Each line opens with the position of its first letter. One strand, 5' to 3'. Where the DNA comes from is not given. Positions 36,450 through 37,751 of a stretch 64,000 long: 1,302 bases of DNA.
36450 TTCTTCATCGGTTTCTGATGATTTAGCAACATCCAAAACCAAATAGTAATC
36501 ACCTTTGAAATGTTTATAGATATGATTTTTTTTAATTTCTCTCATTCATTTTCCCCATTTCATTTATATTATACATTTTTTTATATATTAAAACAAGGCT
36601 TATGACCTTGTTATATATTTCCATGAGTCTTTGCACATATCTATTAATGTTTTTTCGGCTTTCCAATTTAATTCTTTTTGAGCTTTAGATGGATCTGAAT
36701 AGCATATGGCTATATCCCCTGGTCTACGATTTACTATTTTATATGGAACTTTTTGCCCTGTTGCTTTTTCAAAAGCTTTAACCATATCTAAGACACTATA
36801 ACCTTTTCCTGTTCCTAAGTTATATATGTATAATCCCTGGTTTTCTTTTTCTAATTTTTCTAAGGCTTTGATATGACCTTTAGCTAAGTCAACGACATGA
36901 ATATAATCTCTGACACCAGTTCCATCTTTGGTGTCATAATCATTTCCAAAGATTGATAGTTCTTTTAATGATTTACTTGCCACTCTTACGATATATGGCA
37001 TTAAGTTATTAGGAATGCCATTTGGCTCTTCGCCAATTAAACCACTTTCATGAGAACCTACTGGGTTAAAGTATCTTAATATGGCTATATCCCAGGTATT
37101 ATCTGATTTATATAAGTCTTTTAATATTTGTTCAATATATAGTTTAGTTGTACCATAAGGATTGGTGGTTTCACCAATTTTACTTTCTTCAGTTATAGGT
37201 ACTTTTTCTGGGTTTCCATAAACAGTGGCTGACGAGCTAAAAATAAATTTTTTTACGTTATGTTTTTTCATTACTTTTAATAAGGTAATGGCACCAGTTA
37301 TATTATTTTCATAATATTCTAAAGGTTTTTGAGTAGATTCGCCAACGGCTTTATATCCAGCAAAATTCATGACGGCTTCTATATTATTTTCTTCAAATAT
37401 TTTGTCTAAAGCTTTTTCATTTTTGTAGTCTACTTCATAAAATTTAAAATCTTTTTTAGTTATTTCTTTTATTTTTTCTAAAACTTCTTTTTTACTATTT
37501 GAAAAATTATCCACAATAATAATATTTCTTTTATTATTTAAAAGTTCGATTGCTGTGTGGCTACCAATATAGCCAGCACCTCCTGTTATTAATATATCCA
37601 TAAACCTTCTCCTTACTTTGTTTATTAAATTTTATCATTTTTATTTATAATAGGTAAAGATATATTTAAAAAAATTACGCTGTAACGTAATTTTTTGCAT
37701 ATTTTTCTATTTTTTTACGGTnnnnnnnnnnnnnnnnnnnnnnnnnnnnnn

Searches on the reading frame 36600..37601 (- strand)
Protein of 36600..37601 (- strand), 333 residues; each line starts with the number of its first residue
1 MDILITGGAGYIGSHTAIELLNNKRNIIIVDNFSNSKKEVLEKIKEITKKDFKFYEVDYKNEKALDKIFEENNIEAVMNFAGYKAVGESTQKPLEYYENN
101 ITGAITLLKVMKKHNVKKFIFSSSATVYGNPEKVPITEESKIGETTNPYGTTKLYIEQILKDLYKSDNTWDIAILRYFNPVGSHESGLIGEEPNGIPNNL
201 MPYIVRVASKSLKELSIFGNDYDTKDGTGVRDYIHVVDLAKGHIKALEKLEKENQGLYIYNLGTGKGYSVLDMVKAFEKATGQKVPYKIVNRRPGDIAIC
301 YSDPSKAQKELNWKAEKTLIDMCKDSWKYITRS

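Call 42: search_protein_families(library=ncbifam, proteins=[window:36600-37601:-], max_evalue=1e-10)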
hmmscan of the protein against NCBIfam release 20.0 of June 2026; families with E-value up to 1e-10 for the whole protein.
window:36600-37601:- (333 aa): 14 families
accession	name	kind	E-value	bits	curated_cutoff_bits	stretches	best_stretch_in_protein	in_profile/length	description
NF007956.0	PRK10675.1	subfamily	2.4e-134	447.8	394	1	1-332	1-331/338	UDP-glucose 4-epimerase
TIGR01179.1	galE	equivalog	4.2e-132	440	262.3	1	3-330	2-325/332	UDP-glucose 4-epimerase GalE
TIGR01181.1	dTDP_gluc_dehyt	equivalog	1.8e-33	116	365.1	1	3-320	2-301/321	dTDP-glucose 4,6-dehydratase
TIGR02197.1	heptose_epim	equivalog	3.5e-32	111.8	274.6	1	3-285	1-264/316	ADP-glyceromanno-heptose 6-epimerase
TIGR04180.1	EDH_00030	hypoth_equivalog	5.4e-28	97.9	475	1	3-316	1-295/297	NAD-dependent 4,6-dehydratase LegB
NF011728.1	PRK15181.1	equivalog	1.4e-19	70.3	760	1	4-243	19-245/348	Vi polysaccharide biosynthesis UDP-N-acetylglucosaminuronic acid C-4 epimerase TviC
NF007490.0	PRK10084.1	subfamily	1e-18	67.5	649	1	1-319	1-323/361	dTDP-glucose 4,6-dehydratase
TIGR02622.1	CDP_4_6_dhtase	equivalog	2.2e-17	63.2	278.45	1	3-318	7-318/352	CDP-glucose 4,6-dehydratase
NF007582.0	PRK10217.1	equivalog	1.7e-15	57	698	1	2-319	3-320/355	dTDP-glucose 4,6-dehydratase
NF008360.0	PRK11150.1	equivalog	1.2e-13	50.9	452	1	3-276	2-249/310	ADP-glyceromanno-heptose 6-epimerase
NF043036.1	ErythonDh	equivalog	1.8e-13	50.4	325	1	1-163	1-163/321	D-erythronate dehydrogenase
TIGR03466.1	HpnA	hypoth_equivalog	2.7e-13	49.5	367.65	0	2-185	2-175/327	hopanoid-associated sugar epimerase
TIGR01472.1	gmd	equivalog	6.8e-11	42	415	0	4-325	4-333/342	GDP-mannose 4,6-dehydratase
NF047922.1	GDPFucSynFcl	equivalog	7.7e-11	42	500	0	55-326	35-297/308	GDP-L-fucose synthase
